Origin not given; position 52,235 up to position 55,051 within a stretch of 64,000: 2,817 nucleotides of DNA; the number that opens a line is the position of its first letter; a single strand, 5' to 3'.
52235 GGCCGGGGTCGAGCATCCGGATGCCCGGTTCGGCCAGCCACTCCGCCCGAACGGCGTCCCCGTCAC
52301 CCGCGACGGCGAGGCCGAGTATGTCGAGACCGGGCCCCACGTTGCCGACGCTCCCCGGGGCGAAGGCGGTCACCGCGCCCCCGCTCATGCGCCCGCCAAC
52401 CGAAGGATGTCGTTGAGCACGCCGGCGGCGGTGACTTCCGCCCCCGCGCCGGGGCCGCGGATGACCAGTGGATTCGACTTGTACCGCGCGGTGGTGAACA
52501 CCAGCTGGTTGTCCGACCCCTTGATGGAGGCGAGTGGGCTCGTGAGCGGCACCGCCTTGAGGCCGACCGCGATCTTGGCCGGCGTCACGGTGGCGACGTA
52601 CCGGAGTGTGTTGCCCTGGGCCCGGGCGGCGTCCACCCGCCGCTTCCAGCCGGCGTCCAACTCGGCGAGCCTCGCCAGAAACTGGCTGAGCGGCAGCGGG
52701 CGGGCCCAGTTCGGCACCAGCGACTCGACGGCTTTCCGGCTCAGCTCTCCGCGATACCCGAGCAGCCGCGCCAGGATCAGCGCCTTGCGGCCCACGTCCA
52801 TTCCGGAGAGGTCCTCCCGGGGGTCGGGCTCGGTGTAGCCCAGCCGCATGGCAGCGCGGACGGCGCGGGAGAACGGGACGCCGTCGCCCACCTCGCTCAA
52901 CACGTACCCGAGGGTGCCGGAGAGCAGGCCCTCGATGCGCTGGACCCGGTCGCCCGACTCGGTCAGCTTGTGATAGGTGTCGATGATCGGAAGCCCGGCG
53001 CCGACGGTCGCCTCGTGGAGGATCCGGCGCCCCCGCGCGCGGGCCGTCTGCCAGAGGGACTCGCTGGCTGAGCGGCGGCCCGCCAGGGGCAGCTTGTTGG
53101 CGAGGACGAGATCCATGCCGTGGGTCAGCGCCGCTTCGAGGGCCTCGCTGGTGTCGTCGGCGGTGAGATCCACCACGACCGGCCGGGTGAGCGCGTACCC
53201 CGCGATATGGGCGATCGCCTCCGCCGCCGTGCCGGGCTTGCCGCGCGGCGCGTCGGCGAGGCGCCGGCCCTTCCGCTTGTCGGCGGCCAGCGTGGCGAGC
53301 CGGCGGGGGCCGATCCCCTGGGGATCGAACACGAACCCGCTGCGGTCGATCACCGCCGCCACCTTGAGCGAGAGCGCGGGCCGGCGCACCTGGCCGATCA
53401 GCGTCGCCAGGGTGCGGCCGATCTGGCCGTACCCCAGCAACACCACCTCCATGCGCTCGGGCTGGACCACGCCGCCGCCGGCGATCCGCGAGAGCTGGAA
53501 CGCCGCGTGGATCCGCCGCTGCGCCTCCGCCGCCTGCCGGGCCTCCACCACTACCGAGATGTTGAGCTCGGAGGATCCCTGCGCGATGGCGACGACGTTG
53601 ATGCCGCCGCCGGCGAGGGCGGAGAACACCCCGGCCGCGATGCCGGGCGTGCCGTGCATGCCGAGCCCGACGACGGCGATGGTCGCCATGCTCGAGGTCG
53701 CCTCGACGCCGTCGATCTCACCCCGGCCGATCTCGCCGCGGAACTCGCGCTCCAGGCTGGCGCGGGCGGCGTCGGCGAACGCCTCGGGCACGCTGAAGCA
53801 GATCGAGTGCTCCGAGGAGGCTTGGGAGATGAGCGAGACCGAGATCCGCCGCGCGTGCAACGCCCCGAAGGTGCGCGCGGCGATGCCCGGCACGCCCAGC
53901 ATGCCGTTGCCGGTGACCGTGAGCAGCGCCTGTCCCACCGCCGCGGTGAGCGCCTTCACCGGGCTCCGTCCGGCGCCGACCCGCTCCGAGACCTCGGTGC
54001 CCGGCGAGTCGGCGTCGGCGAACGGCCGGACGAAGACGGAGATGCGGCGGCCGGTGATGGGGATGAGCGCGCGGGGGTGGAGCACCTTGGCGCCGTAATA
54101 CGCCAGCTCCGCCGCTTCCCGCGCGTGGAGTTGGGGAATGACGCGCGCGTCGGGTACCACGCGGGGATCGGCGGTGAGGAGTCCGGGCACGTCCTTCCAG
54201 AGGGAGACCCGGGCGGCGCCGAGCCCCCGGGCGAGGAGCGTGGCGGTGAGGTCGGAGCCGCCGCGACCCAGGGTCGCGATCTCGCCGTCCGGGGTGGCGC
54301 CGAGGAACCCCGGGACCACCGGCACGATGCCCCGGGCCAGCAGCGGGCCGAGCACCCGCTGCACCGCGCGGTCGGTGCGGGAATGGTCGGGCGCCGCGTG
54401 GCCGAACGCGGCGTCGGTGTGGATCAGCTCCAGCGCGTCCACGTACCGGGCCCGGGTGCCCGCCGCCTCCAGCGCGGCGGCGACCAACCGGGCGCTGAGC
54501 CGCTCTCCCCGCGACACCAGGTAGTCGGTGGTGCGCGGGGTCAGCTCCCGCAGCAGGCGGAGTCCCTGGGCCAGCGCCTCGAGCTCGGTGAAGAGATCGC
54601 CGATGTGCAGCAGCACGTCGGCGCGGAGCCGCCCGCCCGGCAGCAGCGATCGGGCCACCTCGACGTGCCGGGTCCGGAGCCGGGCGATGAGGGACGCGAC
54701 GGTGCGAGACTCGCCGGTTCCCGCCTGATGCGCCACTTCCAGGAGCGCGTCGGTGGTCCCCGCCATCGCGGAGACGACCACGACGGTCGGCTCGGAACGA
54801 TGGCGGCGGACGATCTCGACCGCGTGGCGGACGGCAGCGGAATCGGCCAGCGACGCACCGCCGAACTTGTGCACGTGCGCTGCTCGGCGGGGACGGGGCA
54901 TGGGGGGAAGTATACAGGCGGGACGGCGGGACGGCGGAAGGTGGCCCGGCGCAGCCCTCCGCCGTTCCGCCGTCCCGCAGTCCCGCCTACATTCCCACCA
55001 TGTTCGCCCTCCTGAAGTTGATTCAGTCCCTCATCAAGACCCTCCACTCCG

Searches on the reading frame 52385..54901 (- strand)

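Call 62: search_protein_families(library=pfam, proteins=[window:52385-54901:-], max_evalue=0.0001)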
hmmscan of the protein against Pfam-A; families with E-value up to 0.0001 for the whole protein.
window:52385-54901:- (838 aa): 6 families
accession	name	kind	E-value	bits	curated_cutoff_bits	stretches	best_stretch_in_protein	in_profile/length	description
PF00696.33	AA_kinase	-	1.9e-48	165.7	24.9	1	10-292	4-233/234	Amino acid kinase family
PF00742.24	Homoserine_dh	-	6.5e-48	163.3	22.9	1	638-833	1-173/173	Homoserine dehydrogenase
PF22468.2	ACT_9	-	6.8e-40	135.1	27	2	408-468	1-61/61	ACT domain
PF13840.12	ACT_7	-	6.7e-15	55.1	27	2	403-462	4-61/65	ACT domain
PF01842.31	ACT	-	2.2e-14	53.3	27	1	410-467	2-64/66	ACT domain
PF03447.22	NAD_binding_3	-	1.2e-07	32.9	24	1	490-630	1-116/116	Homoserine dehydrogenase, NAD binding domain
